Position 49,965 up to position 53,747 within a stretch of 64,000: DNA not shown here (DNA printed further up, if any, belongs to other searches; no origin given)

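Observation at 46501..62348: A 16-kb sigma54-driven unit that interleaves a Qmo/Hdr-like membrane redox complex with receiver domains in three proteins and two kinases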

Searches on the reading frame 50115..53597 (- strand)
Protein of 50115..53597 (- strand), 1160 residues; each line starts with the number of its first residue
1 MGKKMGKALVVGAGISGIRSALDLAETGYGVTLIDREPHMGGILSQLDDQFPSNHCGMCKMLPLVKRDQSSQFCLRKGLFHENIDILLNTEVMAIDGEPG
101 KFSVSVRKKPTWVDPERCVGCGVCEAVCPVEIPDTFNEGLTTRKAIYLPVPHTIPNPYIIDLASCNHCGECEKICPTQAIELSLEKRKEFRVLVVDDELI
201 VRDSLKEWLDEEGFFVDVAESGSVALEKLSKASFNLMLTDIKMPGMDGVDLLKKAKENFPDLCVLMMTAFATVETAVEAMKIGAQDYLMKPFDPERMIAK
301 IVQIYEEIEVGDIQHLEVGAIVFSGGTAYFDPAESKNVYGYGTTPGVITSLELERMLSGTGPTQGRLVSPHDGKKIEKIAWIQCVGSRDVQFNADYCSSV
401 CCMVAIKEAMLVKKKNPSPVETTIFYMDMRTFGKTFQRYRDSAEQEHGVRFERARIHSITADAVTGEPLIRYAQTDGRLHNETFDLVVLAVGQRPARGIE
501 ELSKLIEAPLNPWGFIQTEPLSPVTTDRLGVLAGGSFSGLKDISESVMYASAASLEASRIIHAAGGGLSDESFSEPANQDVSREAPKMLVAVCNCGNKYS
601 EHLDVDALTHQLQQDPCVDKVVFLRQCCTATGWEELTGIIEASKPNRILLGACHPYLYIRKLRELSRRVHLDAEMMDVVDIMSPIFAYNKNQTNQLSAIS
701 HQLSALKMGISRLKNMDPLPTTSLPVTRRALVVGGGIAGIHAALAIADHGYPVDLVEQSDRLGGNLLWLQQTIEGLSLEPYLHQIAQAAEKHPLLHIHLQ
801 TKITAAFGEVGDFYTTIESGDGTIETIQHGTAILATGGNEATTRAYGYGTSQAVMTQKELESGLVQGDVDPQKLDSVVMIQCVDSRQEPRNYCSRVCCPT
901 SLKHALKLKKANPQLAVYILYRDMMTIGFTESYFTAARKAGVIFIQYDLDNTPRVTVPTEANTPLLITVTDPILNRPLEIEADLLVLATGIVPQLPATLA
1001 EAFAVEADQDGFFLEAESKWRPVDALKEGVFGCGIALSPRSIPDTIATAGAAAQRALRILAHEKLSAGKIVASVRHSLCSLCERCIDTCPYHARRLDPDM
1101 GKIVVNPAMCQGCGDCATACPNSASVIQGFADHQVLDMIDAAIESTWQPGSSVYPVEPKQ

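Call 4: search_protein_families(library=pfam, proteins=[window:50115-53597:-], max_evalue=0.001)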
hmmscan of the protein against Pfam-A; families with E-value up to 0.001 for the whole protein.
window:50115-53597:- (1160 aa): 26 families (the best 25 are shown)
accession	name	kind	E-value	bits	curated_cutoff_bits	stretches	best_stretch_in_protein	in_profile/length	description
PF00072.30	Response_reg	-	2e-30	105.7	30.2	1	192-301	1-110/111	Response regulator receiver domain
PF07992.20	Pyr_redox_2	-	1.3e-21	77.7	26.1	2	730-848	3-119/291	Pyridine nucleotide-disulphide oxidoreductase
PF00037.32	Fer4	-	5.4e-20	70.8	21.1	3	112-132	2-22/24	4Fe-4S binding domain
PF12838.12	Fer4_7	-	1.3e-15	58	27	3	1079-1123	2-51/52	4Fe-4S dicluster domain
PF13450.12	NAD_binding_8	-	2.9e-14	53.5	21.9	2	732-766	1-35/68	NAD(P)-binding Rossmann-like domain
PF12831.13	FAD_oxidored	-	1.3e-13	51.5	27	2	731-766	3-38/416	FAD dependent oxidoreductase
PF13237.11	Fer4_10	-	2e-13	50.5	25.5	2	1077-1121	7-53/53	4Fe-4S dicluster domain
PF00070.33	Pyr_redox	-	3.8e-12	47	22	0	7-41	1-35/82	Pyridine nucleotide-disulphide oxidoreductase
PF12837.12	Fer4_6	-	8.2e-12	44.9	25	3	160-180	4-24/24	4Fe-4S binding domain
PF00890.30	FAD_binding_2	-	9.3e-12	45.3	20.4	1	730-787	2-58/414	FAD binding domain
PF13187.11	Fer4_9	-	1.7e-11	44.4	27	2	117-180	1-52/52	4Fe-4S dicluster domain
PF12797.12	Fer4_2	-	6.3e-11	41.9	24.5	1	111-130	3-22/22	4Fe-4S binding domain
PF01266.30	DAO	-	5.5e-10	39.7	27.9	2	8-41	2-35/353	FAD dependent oxidoreductase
PF13484.11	Fer4_16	-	6.4e-10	40.1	30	0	165-187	2-27/66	4Fe-4S double cluster binding domain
PF01134.28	GIDA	-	7.1e-09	35.6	22.1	1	731-760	3-33/391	Glucose inhibited division protein A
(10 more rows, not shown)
